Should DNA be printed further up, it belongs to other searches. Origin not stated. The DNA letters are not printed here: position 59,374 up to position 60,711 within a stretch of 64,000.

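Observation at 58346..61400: Low-GC island after upp: coupled TM/coiled-coil - ImmA/IrrE peptidase - 345-aa unknown operon, convergent with a PD-(D/E)xK-like gene (candidate defence/abortive-infection system)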

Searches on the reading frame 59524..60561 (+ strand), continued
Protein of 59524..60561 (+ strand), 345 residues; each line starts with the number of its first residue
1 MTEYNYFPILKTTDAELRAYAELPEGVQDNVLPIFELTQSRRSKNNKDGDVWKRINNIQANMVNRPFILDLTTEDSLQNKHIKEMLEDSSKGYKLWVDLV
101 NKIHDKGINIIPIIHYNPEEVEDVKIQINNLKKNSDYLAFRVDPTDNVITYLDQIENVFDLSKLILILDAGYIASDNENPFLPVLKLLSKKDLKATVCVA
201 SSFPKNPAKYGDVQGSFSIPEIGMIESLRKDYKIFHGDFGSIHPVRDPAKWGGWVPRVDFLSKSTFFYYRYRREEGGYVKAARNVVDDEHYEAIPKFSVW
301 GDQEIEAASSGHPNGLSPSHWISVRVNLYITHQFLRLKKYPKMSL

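Call 35: find_related_loci(query=A1, collection=genome_contigs, flank=5000)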
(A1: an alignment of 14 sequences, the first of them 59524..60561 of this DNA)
Query A1 (345 aa) in genome_contigs; peptide patterns used: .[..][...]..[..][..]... (x = any residue, [..] = any of these).
129 stretches matched a pattern; 91 encode a relative of the query (tblastn E <= 1e-3); the best 80 are kept; 80 distinct loci.
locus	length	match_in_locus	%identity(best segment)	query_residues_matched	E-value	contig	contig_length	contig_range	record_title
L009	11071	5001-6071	43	4-345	2e-89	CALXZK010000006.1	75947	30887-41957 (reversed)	MAG: uncultured Alphaproteobacteria bacterium isolate BRZ_QR__bin60 genome assembly, contig: BRZ_QR__NODE_217_length_759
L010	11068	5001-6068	43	3-339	2e-87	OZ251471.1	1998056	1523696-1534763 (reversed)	MAG: Bdellovibrionales bacterium isolate a3915b71-a7a2-4ed1-81bf-c205b5af3125 genome assembly, chromosome: 1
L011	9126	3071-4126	44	1-337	2e-86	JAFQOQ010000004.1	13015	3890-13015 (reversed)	MAG: Alphaproteobacteria bacterium isolate RGIG2010 Goat_Colon-1__c76782, whole genome shotgun sequence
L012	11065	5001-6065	44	3-339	3e-86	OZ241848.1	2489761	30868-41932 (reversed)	MAG: Bdellovibrionales bacterium isolate 96141382-e311-45bf-910f-4fc7ba283183 genome assembly, chromosome: 1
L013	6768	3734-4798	43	1-337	2e-84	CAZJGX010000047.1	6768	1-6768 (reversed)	MAG TPA_asm: uncultured Muribaculaceae bacterium isolate SRP199465_co1_153 genome assembly, contig: NODE_31831_length_67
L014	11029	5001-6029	44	4-331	2e-83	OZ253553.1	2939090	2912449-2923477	MAG: Bdellovibrionales bacterium isolate 718c6f2f-befc-45a4-8b03-224bf2cf1e11 genome assembly, chromosome: 1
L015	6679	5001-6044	38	1-336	4e-72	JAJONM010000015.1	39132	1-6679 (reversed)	MAG: Rickettsiaceae bacterium isolate C_No_T20_B_bin.41 scaffold_1224, whole genome shotgun sequence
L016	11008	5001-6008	40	5-333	3e-69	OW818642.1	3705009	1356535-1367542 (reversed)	metagenome genome assembly, chromosome: 1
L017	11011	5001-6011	37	6-333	7e-66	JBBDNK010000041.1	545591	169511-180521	MAG: Aquisalimonadaceae bacterium isolate LejiaB_62_64 Lejia_B_8_length_545591_cov_42, whole genome shotgun sequence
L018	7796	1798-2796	37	6-335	9e-65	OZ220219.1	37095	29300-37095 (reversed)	MAG: uncultured Kistimonas sp. isolate e62b7baa-360e-4d83-a82e-00d00317f5d4 genome assembly, chromosome: 22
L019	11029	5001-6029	38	1-337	3e-64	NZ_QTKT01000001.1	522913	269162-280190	Marinobacter lipolyticus strain AESS41 NODE_1_length_522913_cov_56.6919, whole genome shotgun sequence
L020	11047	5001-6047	37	1-338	8e-63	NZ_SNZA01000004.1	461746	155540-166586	Marinomonas communis strain DSM 5604 Ga0215679_104, whole genome shotgun sequence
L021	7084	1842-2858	37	6-335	9e-62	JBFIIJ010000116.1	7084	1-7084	MAG: Gammaproteobacteria bacterium isolate Mix_sand11.2021.09.Z.47 k141_2406658_length_7084_cov_9.0000, whole genome sho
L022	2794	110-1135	35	5-339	4e-62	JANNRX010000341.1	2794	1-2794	MAG: Hyphomicrobiales bacterium isolate SOY_31_metabat_298 SOY_31_k141_85489, whole genome shotgun sequence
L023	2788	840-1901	35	1-331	1e-61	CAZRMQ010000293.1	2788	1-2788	MAG TPA_asm: uncultured Pirellulales bacterium isolate binchicken_co34_439 genome assembly, contig: NODE_67641_length_27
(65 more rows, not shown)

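Call 42: predict_structure(alignment_id=A2)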
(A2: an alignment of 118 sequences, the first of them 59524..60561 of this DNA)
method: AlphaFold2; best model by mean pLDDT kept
length: 345 residues; sequences in the alignment: 118
mean_pLDDT: 96.1   pTM: 0.94
mean pLDDT of the five models: 96.1, 96.0, 95.6, 95.4, 95.4
residues with pLDDT >= 90: 327; 70-90: 15; 50-70: 3; < 50: 0
segments of 3 or more residues with pLDDT < 50: none
pLDDT, mean of each block of 10 residues (from residue 1): 94 98 97 98 93 96 95 96 92 97 97 97 97 98 98 98 99 94 97 98 95 97 96 98 87 89 97 98 99 97 99 97 98 97 95
secondary structure, 60 per line:
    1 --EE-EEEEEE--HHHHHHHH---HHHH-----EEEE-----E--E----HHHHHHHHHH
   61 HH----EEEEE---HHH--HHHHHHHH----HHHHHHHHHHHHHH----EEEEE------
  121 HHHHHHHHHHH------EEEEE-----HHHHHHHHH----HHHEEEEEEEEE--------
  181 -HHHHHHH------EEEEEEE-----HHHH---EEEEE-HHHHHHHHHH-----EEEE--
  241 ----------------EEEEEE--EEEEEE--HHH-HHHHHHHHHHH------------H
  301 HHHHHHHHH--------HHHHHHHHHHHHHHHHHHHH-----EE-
elements in order: E6-11 H14-21 H25-28 E34-37 H51-62 E67-71 H80-87 H92-105 E110-114 H121-131 E138-142 H148-156 E164-172 H182-188 E195-201 H207-210 E214-218 H220-229 E235-238 E257-262 E265-270 H277-287 H300-309 H318-337

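Call 46: fold_search(model_id=the predicted structure, library=pdb)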
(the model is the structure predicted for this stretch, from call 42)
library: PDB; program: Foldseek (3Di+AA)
matches with E <= 10: 1508; with E <= 0.001: 5
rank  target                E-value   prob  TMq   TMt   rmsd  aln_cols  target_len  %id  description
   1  8ag9                  1.1e-04  1.00  0.40  0.41   7.7       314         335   10  Thermogutta terrifontis endoglucanase of glycoside hydrolase family 5 (TtEnd5A) (released 2022-08-17)
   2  8anx                  2.8e-04  1.00  0.42  0.43   7.6       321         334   10  E329A Mutant Thermogutta terrifontis endoglucanase catalytic domain with C-linker from glycoside hydrolase family 5 (TtE (released 2022-08-17)
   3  8k7m_A                6.4e-04  0.99  0.33  0.45   7.4       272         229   13  De novo design protein -T01 (released 2024-07-31)
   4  2nx9_B                7.2e-04  0.99  0.39  0.31  12.7       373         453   12  Crystal structure of the carboxyltransferase domain of the oxaloacetate decarboxylase Na+ pump from Vibrio cholerae (released 2006-12-26)
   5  2qw5_A                7.2e-04  0.91  0.27  0.28  11.8       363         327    9  CRYSTAL STRUCTURE OF A PUTATIVE SUGAR PHOSPHATE ISOMERASE/EPIMERASE (AVA4194) FROM ANABAENA VARIABILIS ATCC 29413 AT 1 (released 2007-09-04)
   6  3cqi_A                1.0e-03  0.99  0.37  0.44   6.8       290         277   10  Crystal Structure of L-xylulose-5-phosphate 3-epimerase UlaE (form B) complex with sulfate (released 2008-11-25)
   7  4gfs_B                1.1e-03  1.00  0.41  0.54   5.9       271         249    9  1.8 Angstrom Crystal Structure of the 3-Dehydroquinate Dehydratase (aroD) from Salmonella typhimurium LT2 with Nickel  (released 2012-08-15)
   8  1vpx_D                1.3e-03  1.00  0.34  0.51   6.6       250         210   11  Crystal structure of Transaldolase (EC 2.2.1.2) (TM0295) from Thermotoga maritima at 2.40 A resolution (released 2004-12-07)
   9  5a6j_A                1.3e-03  1.00  0.39  0.24   6.7       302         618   10  GH20C, Beta-hexosaminidase from Streptococcus pneumoniae (released 2015-09-23)
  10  8qnp_B                1.3e-03  1.00  0.39  0.38   7.1       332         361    9  OPR3 with redesigned loop 6 (9aa) in complex with NADH4 (released 2025-04-09)
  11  4tmb_A                1.3e-03  0.99  0.35  0.32   8.2       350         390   12  CRYSTAL STRUCTURE of OLD YELLOW ENZYME from CANDIDA MACEDONIENSIS AKU4588 (released 2015-02-11)
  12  4iuo_A                1.5e-03  1.00  0.41  0.52   6.0       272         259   10  1.8 Angstrom Crystal Structure of the Salmonella enterica 3-Dehydroquinate Dehydratase (aroD) K170M Mutant in Complex  (released 2013-01-30)
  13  5a6l_A                1.8e-03  0.99  0.37  0.34   7.9       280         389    9  High resolution structure of the thermostable glucuronoxylan endo-Beta-1, 4-xylanase, CtXyn30A, from Clostridium therm (released 2016-10-19)
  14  1cen_A                1.9e-03  1.00  0.40  0.41   7.1       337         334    9  CELLULASE (CELC) MUTANT WITH GLU 140 REPLACED BY GLN COMPLEXED WITH CELLOHEXAOSE (released 1996-04-03)
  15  8qye_MOLB             2.0e-03  0.99  0.35  0.49   6.5       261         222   13  Catalytic core of endo-alpha-N-acetylgalactosaminidase from Bifidobacterium longum (EngBF) concieved by deep networ (released 2024-03-06)
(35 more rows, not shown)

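Call 67: search_dna_similar(query=window:59524-60561:+, collection=plasmids, mode=protein, max_evalue=1e-10, max_rows=15)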
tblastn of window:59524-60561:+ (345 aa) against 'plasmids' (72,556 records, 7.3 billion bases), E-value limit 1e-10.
Records with a match: 1; places in all: 1; records where one place covers at least 80% of the query: 1.
Best place of each record, by identity: <60% 1.
By first word of the organism name: Persicobacter 1.
By predicted mobility (MOB-suite, as given by PLSDB): non-mobilizable 1.
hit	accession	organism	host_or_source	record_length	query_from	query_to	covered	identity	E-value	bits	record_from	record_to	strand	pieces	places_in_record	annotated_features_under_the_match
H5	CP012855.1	Persicobacter sp. JZB09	cell culture,soil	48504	5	332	95%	30.9%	2e-29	126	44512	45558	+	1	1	record has no annotation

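Call 72: search_protein_families(library=pfam, alignment_id=A8, max_evalue=0.00001)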
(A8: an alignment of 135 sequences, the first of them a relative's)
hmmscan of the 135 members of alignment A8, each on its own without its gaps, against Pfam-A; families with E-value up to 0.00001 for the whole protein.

A. member 1, L005:637-1323:- (229 aa): 0 families

B. families by the number of members that match (of 135 scanned): 159 families (the first 25 are shown)
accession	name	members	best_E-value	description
PF04851.21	ResIII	6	5.1e-28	Type III restriction enzyme, res subunit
PF01555.25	N6_N4_Mtase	5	3.2e-63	DNA methylase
PF00270.35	DEAD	5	4.3e-13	DEAD/DEAH box helicase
PF00958.27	GMP_synt_C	4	1.1e-42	GMP synthase C terminal domain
PF13102.12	Phage_int_SAM_5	4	6.4e-19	Phage integrase SAM-like domain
PF00589.27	Phage_integrase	4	1.9e-17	Phage integrase family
PF01642.28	MM_CoA_mutase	3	4.3e-118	Methylmalonyl-CoA mutase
PF00117.34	GATase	3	5.9e-45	Glutamine amidotransferase class-I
PF07669.17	Eco57I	3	3.7e-40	Eco57I restriction-modification methylase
PF18766.7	SWI2_SNF2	3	1.8e-25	SWI2/SNF2 ATPase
PF01420.25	Methylase_S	3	1.6e-23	Type I restriction modification DNA specificity domain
PF17293.8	Arm-DNA-bind_5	3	7.8e-21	Arm DNA-binding domain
PF02540.23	NAD_synthase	3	2.8e-11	NAD synthase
PF07722.19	Peptidase_C26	3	1.3e-10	Peptidase C26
PF00873.25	ACR_tran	2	9e-258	AcrB/AcrD/AcrF family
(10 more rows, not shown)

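Call 73: search_protein_families(library=padloc, alignment_id=A8, max_evalue=1e-10)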
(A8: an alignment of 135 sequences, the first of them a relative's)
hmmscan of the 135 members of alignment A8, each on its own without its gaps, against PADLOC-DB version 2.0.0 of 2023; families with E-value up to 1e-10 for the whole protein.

A. member 1, L005:637-1323:- (229 aa): 0 families

B. families by the number of members that match (of 135 scanned): 245 families (the first 25 are shown)
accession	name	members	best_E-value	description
PDLC03371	MTase_II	5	2.6e-102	Type II methyltransferase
PDLC03644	MTase_III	5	5e-86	Type III methyltransferase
PDLC03635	MTase_III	5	1.3e-51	Type III methyltransferase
PDLC03299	MTase_II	5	1.2e-49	Type II methyltransferase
PDLC03636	MTase_III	5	5.3e-49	Type III methyltransferase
PDLC03300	MTase_II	5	4.1e-31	Type II methyltransferase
PDLC03339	MTase_II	5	5.5e-31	Type II methyltransferase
PDLC03354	MTase_II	5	4.7e-30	Type II methyltransferase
PDLC03265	MTase_II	5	7.8e-29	Type II methyltransferase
PDLC04134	mad2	5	1.8e-15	mads_2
PDLC03216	MTase_II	4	2.9e-79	Type II methyltransferase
PDLC03738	oMTase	4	2.7e-73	orphan methyltransferase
PDLC03302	MTase_II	4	2.2e-59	Type II methyltransferase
PDLC03387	MTase_II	4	4.5e-41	Type II methyltransferase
PDLC03353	MTase_II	4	1.9e-31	Type II methyltransferase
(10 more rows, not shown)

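Call 96: find_related_loci(query=A1, collection=viral_contigs, flank=6000)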
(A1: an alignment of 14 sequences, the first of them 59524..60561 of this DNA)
Query A1 (345 aa) in viral_contigs; peptide patterns used: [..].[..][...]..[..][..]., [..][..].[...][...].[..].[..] (x = any residue, [..] = any of these).
62 stretches matched a pattern; 43 encode a relative of the query (tblastn E <= 1e-3); 42 distinct loci.
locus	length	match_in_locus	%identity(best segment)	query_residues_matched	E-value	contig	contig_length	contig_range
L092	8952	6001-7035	37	4-333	2e-64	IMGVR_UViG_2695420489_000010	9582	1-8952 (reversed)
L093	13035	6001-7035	37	4-333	2e-64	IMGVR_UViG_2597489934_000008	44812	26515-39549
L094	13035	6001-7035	37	4-333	2e-64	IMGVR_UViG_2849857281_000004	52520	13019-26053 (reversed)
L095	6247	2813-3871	37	1-340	9e-64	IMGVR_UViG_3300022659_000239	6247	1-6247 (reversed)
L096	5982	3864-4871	37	1-335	6e-63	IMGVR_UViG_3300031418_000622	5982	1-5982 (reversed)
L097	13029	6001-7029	36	1-338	9e-61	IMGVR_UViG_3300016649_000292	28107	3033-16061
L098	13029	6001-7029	36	1-340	2e-60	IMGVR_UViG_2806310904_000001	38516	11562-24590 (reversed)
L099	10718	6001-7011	34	1-333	5e-59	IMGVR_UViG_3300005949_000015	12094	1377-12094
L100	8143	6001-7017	34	1-335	5e-57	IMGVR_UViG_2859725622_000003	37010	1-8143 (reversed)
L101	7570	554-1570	34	6-337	3e-55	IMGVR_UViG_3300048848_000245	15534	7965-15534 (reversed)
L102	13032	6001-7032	33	1-343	6e-55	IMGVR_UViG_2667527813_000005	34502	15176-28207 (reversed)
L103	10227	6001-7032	33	1-343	2e-54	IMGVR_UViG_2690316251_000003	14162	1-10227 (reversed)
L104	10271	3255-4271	34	6-337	9e-52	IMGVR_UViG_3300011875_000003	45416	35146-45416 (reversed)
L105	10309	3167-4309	30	1-334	1e-47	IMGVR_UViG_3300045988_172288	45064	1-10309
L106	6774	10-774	32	84-333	2e-35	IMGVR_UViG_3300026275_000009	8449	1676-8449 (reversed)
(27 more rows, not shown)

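Call 106: search_protein_families(library=phrogs, proteins=[window:59524-60558:+], max_evalue=0.001)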
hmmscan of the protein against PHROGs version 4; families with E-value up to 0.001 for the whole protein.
window:59524-60558:+ (345 aa): 1 family
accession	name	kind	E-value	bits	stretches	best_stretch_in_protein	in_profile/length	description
phrog_9159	-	unknown function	2.1e-42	146.7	1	1-333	1-346/356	-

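Call 107: search_protein_representatives(alignment_id=A2)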
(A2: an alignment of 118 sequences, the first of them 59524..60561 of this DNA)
Query: 118 sequences, 350 profile positions. Proteins with E-value up to 0.001 (for the whole library): 2296; up to 1e-10: 1106; up to 1e-30: 291. The best 150 are listed.
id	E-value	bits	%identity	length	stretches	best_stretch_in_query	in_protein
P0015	1.8e-127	441.6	-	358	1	4-349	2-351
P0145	4.2e-127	440.4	-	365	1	4-349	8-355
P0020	1.9e-126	438.2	-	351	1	10-349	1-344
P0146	2.0e-126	438.1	-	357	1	2-348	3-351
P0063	7.3e-126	436.3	-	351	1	6-349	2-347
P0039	1.4e-125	435.4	-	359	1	2-349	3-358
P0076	1.5e-125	435.2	-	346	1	4-348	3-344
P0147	5.8e-125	433.3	-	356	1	2-347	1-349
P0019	1.1e-124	432.5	-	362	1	4-348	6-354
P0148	2.6e-124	431.2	-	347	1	5-345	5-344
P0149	3.3e-121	421.0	-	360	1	4-349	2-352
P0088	5.5e-121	420.3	-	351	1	3-346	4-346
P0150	9.9e-121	419.4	-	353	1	4-349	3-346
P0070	1.7e-120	418.6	-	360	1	5-346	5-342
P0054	7.2e-120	416.6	-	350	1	4-348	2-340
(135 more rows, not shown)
